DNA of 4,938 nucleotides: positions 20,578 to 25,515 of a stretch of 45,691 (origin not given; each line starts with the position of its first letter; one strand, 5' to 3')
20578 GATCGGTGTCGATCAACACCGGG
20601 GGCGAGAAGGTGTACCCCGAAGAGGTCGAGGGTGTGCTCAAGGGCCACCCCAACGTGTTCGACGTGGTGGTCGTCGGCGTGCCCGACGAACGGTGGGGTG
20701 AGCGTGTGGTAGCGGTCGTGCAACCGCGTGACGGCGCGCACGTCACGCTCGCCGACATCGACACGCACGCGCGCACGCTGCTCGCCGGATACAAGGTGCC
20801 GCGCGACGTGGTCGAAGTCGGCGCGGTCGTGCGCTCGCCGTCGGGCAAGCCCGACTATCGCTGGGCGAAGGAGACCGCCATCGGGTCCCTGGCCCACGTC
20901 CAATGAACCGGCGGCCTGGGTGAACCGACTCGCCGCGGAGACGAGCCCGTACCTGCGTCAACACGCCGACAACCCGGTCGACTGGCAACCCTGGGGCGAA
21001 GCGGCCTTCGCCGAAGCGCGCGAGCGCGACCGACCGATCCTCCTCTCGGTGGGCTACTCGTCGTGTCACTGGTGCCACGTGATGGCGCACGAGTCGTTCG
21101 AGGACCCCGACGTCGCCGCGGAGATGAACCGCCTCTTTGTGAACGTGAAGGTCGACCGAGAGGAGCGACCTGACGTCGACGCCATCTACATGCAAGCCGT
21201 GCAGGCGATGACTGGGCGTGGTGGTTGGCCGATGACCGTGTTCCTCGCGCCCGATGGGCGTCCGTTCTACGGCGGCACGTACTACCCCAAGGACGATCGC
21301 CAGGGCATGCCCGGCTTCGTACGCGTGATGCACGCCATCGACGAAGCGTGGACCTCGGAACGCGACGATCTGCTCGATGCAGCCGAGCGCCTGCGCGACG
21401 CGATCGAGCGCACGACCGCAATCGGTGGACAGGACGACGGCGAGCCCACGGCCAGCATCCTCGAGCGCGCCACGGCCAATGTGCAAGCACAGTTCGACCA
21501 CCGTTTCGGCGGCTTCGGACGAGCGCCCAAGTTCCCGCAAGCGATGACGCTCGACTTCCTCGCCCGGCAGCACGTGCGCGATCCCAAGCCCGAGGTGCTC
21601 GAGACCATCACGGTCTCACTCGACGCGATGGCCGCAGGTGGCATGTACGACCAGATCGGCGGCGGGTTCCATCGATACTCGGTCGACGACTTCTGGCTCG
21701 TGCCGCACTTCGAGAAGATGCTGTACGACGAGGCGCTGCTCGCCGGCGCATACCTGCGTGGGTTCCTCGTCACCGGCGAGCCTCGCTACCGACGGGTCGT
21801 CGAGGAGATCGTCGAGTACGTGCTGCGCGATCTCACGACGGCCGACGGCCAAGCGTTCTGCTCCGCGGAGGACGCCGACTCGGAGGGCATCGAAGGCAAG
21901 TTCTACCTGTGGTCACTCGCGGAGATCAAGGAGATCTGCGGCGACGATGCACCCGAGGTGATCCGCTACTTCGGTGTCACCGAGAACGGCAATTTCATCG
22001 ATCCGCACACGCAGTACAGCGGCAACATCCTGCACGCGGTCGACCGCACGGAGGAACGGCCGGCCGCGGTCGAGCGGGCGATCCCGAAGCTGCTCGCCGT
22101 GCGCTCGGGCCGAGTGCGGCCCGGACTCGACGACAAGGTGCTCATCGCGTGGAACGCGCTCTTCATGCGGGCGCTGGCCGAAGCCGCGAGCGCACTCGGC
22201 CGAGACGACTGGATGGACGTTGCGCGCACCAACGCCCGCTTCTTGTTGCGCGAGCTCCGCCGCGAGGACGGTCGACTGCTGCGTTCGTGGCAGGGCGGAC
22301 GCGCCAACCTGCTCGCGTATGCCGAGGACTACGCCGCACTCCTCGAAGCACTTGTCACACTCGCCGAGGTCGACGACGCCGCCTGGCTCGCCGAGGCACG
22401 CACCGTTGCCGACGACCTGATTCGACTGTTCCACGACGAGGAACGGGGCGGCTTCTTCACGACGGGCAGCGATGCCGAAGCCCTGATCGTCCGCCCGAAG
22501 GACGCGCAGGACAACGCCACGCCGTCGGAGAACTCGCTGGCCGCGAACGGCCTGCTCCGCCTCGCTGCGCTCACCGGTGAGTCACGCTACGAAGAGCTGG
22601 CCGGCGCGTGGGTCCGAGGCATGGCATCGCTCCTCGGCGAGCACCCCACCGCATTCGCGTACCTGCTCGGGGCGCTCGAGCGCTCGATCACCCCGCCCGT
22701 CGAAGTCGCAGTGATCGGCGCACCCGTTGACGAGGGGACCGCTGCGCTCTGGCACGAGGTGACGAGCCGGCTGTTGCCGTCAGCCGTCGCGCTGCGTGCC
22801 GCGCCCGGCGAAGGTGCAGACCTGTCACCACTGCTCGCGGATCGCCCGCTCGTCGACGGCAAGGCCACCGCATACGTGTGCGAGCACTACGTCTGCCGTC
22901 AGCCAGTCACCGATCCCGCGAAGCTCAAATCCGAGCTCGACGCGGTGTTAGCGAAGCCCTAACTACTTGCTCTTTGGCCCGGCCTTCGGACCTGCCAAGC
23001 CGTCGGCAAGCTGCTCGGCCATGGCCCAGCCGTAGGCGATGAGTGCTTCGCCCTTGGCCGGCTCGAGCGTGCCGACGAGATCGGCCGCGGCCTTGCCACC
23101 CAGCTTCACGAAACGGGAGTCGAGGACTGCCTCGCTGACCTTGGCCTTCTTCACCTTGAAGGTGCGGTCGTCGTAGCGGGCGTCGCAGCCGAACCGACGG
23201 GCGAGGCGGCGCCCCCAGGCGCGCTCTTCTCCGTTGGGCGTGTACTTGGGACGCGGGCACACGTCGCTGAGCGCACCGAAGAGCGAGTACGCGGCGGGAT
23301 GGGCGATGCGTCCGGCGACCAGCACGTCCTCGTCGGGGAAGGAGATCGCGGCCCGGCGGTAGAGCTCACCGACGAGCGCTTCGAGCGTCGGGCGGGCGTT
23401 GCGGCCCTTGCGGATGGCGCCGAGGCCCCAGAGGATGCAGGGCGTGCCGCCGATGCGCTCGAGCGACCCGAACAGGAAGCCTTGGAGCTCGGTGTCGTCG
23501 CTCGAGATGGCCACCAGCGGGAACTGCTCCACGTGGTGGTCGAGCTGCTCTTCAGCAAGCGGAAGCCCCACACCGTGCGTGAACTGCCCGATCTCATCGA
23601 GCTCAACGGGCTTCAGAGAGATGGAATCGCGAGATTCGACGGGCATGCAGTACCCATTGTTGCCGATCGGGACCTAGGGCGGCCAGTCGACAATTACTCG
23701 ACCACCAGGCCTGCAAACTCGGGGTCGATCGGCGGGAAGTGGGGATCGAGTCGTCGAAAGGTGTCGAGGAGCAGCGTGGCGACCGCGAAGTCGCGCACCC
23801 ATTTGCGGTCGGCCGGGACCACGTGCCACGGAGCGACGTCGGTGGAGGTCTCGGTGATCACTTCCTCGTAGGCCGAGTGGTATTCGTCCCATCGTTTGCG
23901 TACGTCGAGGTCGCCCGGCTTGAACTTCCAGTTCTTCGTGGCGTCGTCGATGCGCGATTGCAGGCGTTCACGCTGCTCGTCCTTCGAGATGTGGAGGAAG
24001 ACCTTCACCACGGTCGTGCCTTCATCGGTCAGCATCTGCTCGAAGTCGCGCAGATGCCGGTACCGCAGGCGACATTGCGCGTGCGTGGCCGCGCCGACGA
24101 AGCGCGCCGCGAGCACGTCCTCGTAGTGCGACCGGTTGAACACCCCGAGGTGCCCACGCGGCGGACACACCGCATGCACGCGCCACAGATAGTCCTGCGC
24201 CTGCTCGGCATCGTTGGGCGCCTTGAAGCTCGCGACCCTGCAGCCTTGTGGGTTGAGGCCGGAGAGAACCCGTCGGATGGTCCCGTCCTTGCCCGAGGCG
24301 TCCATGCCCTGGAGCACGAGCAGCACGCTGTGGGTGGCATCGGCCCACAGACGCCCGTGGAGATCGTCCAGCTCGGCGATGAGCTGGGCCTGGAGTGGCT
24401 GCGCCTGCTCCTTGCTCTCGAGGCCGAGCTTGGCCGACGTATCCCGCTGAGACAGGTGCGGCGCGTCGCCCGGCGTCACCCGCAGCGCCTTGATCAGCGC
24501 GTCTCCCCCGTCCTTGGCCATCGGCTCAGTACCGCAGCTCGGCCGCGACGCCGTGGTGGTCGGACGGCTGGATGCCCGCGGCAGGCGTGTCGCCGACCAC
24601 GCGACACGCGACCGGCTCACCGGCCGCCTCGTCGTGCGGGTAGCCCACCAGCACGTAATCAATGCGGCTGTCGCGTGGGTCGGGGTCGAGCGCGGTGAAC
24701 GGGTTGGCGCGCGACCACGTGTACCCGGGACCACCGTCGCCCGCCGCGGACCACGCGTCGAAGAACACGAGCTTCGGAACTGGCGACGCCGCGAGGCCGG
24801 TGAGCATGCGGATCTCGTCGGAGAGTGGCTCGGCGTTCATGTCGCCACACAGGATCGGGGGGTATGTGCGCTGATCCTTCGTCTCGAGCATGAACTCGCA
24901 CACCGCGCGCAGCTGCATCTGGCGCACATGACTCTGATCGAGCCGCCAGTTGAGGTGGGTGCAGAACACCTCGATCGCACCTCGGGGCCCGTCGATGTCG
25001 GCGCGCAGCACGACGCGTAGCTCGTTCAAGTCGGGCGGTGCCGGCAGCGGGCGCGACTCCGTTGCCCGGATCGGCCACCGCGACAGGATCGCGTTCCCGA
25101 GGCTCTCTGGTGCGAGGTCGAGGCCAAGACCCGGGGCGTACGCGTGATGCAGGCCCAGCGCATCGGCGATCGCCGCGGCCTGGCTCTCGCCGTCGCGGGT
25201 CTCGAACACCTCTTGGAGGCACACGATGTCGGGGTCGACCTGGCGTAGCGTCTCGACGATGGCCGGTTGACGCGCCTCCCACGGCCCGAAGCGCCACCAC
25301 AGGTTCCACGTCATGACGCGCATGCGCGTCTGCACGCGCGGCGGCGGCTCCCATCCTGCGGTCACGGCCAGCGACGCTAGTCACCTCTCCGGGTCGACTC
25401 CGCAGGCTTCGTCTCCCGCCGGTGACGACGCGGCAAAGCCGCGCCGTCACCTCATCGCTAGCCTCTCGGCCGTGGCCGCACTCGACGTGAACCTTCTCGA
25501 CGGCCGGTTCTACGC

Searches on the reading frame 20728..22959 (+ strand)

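Call 62: search_protein_families(library=pfam, proteins=[window:20728-22959:+], max_evalue=0.0001)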
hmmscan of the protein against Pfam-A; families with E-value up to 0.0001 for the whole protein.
window:20728-22959:+ (744 aa): 2 families
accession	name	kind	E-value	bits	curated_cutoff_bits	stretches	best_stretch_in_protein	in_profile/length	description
PF03190.21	Thioredox_DsbH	-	1.5e-77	259.6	27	1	66-226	2-162/163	Protein of unknown function, DUF255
PF13899.12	Thioredoxin_7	-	3e-10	40.5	27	1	85-175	1-83/83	Thioredoxin-like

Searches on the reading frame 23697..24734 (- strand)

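Call 62: search_protein_families(library=pfam, proteins=[window:23697-24734:-], max_evalue=0.0001)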
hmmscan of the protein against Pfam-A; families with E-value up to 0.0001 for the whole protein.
window:23697-24734:- (346 aa): 1 family
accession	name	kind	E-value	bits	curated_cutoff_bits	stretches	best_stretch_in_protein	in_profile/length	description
PF03976.20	PPK2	-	2.3e-72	243.7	22.3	1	107-327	3-222/229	Polyphosphate kinase 2 (PPK2)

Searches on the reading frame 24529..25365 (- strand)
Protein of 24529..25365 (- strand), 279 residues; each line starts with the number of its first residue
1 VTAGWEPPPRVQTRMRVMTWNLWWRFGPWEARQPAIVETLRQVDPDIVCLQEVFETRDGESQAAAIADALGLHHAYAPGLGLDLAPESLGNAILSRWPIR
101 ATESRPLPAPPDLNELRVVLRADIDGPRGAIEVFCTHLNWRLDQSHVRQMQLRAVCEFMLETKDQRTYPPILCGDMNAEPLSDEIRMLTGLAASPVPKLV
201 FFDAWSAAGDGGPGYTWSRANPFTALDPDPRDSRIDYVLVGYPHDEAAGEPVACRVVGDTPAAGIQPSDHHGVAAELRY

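Call 63: search_protein_families(library=pfam, proteins=[window:24529-25365:-], max_evalue=0.0001)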
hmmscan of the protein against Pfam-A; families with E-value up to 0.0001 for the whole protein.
window:24529-25365:- (279 aa): 2 families
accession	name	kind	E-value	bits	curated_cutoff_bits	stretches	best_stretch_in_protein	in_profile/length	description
PF03372.29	Exo_endo_phos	-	3.1e-22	79.8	24.5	1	18-270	1-225/225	Endonuclease/Exonuclease/phosphatase family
PF23226.1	Exo_endo_phos_PGAP2IP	-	1.9e-05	24.5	27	1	36-180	26-162/239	PGAP2IP, C-terminal nuclease-like domain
